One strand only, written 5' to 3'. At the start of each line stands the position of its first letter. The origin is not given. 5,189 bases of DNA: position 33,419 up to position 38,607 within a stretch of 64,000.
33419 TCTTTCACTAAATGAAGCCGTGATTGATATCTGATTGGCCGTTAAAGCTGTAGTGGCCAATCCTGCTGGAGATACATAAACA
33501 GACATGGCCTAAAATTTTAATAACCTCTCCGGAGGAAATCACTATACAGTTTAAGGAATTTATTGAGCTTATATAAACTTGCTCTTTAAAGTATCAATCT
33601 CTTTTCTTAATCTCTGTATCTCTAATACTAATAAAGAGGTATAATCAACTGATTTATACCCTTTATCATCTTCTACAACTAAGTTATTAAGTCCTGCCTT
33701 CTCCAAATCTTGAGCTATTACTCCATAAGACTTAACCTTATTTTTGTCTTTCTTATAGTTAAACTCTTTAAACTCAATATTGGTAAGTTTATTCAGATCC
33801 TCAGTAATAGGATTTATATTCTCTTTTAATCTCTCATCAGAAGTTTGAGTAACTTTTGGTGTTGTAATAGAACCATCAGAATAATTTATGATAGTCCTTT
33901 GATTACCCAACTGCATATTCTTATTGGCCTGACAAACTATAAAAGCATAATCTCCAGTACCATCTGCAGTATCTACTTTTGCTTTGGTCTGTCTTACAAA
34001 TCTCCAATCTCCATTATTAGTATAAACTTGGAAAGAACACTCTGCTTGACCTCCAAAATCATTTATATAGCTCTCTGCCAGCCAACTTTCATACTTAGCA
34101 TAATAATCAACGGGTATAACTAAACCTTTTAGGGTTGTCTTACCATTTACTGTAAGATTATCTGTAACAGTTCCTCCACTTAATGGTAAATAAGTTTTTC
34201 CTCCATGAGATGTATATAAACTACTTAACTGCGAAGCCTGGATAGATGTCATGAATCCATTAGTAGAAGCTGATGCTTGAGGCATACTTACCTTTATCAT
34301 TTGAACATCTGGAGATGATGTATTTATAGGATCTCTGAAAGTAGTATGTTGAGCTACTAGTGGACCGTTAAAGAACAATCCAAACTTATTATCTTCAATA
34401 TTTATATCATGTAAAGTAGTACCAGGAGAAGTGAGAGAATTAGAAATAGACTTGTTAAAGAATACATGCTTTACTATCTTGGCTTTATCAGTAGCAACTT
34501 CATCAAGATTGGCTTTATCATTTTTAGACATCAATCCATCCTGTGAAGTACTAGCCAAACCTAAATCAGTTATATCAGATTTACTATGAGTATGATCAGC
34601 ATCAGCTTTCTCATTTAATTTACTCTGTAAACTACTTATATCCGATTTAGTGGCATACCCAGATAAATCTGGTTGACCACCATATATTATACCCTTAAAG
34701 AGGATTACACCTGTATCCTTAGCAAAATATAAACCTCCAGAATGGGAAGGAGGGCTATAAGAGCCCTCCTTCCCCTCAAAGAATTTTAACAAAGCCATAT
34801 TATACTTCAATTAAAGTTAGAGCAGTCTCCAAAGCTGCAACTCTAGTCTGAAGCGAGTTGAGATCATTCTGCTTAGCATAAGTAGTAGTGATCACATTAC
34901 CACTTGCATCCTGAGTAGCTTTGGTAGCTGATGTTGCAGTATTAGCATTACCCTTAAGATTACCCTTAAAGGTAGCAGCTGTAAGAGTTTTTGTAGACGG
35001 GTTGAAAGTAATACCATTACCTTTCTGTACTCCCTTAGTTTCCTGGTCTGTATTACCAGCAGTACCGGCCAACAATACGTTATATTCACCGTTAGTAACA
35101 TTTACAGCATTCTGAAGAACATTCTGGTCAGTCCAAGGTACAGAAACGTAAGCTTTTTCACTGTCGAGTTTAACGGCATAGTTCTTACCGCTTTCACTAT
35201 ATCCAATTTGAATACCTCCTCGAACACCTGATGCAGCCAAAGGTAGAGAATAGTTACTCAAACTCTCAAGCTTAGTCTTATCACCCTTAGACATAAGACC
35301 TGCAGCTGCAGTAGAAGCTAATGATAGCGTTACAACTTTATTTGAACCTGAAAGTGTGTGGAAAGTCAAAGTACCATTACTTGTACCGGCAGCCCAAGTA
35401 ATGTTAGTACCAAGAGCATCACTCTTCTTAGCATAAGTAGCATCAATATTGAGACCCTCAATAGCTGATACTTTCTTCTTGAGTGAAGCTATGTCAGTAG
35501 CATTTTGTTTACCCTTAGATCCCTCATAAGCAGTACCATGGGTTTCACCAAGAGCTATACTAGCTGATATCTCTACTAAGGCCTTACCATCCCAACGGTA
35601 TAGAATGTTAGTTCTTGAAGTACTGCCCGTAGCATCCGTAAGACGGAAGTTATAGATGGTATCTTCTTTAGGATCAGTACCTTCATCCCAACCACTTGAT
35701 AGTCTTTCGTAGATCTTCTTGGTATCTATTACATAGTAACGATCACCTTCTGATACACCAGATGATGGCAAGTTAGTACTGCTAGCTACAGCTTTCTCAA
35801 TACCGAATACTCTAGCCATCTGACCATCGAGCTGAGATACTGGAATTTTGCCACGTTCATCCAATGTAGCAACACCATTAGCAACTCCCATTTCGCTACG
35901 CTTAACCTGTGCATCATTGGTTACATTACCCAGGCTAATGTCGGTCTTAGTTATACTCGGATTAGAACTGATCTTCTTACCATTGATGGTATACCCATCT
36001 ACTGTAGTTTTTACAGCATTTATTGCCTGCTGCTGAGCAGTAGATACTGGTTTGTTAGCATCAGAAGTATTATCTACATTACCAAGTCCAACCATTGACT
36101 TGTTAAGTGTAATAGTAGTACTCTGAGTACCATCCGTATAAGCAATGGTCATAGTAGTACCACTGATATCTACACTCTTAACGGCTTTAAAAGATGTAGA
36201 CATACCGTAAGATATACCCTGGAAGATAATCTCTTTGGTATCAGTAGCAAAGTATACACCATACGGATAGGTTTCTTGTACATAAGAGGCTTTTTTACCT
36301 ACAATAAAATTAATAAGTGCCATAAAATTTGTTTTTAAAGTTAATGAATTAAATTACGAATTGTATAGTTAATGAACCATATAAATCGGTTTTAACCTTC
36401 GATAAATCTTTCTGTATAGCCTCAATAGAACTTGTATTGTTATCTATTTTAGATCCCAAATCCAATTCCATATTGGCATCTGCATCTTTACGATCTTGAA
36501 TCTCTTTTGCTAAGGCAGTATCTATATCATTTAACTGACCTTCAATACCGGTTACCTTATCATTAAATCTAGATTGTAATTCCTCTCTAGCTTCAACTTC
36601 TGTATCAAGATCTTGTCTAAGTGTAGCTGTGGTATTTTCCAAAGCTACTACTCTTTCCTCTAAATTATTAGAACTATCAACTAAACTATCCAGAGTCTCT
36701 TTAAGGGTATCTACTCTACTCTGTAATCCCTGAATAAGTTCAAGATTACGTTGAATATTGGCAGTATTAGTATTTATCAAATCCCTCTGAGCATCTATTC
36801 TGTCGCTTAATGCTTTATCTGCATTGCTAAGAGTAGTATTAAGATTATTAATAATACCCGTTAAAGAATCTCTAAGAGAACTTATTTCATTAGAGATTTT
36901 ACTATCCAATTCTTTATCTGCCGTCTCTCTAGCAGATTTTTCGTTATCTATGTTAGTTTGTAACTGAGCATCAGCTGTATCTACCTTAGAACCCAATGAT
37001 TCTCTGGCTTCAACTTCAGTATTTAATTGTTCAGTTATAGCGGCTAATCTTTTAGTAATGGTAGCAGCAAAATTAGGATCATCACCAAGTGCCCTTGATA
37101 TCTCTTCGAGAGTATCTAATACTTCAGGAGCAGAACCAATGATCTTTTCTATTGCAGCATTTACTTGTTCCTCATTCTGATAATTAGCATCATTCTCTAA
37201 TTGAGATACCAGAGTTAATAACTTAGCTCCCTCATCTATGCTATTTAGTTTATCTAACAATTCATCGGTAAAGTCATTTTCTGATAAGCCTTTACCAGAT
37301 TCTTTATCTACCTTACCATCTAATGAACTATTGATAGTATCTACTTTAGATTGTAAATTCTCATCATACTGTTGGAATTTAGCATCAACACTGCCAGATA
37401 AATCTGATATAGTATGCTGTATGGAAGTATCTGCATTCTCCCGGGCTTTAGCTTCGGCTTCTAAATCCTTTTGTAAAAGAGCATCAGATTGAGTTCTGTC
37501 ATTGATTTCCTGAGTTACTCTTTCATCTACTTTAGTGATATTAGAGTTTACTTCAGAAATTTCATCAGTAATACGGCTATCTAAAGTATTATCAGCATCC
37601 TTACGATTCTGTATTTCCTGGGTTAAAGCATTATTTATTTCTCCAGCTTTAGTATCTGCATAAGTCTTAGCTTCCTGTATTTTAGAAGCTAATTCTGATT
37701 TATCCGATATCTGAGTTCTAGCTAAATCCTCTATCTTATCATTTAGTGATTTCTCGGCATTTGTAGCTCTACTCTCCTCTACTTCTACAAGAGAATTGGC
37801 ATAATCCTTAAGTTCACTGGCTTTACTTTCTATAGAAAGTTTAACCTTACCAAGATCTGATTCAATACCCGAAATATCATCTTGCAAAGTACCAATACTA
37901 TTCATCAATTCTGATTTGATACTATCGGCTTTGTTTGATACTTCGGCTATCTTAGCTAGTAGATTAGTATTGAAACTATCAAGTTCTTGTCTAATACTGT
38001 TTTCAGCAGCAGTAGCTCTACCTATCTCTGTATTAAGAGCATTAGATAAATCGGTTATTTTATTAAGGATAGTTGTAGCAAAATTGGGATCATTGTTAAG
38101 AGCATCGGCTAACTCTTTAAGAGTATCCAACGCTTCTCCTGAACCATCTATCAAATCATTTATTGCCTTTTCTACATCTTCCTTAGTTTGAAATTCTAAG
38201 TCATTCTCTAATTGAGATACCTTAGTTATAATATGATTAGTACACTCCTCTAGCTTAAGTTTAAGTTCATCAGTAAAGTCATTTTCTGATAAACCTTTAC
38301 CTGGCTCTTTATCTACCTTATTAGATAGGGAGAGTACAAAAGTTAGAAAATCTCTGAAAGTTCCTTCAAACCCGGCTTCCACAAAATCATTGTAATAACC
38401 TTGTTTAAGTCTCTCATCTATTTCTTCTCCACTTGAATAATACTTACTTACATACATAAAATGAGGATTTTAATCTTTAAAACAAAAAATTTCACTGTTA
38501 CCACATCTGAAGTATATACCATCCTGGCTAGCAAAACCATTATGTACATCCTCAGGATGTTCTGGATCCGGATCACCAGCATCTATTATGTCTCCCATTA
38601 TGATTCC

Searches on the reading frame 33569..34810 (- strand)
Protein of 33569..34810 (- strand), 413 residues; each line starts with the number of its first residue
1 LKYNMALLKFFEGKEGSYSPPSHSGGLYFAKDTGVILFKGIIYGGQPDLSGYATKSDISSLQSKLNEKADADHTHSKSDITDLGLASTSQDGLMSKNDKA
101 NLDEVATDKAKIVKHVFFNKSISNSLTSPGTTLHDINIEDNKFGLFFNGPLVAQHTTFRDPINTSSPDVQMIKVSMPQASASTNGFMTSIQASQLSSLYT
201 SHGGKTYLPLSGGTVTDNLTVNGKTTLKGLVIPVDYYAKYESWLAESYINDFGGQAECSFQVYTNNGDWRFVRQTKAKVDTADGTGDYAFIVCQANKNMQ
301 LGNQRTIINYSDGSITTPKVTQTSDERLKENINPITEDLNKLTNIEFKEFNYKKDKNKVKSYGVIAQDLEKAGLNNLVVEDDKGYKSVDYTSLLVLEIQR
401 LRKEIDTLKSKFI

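Call 26: search_protein_families(library=pfam, proteins=[window:33569-34810:-], max_evalue=0.001)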
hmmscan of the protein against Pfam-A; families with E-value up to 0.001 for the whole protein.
window:33569-34810:- (413 aa): 2 families
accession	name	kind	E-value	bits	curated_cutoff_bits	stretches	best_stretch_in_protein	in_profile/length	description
PF13884.11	Peptidase_S74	-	7e-15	55.5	22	1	324-377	1-56/58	Chaperone of endosialidase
PF12789.12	PTR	-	3e-07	30.8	27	1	56-87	12-43/60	Phage tail repeat like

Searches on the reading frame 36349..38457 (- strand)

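Call 25: search_protein_families(library=pfam, proteins=[window:36349-38457:-], max_evalue=0.001)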
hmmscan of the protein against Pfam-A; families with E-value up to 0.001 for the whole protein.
window:36349-38457:- (702 aa): 2 families
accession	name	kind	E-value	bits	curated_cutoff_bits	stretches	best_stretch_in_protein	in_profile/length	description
PF06705.16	SF-assemblin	-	0.00016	21.6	30.6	0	130-309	39-215/247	SF-assemblin/beta giardin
PF04513.17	Baculo_PEP_C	-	0.00027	21.5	38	0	466-545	31-110/140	Baculovirus polyhedron envelope protein, PEP, C terminus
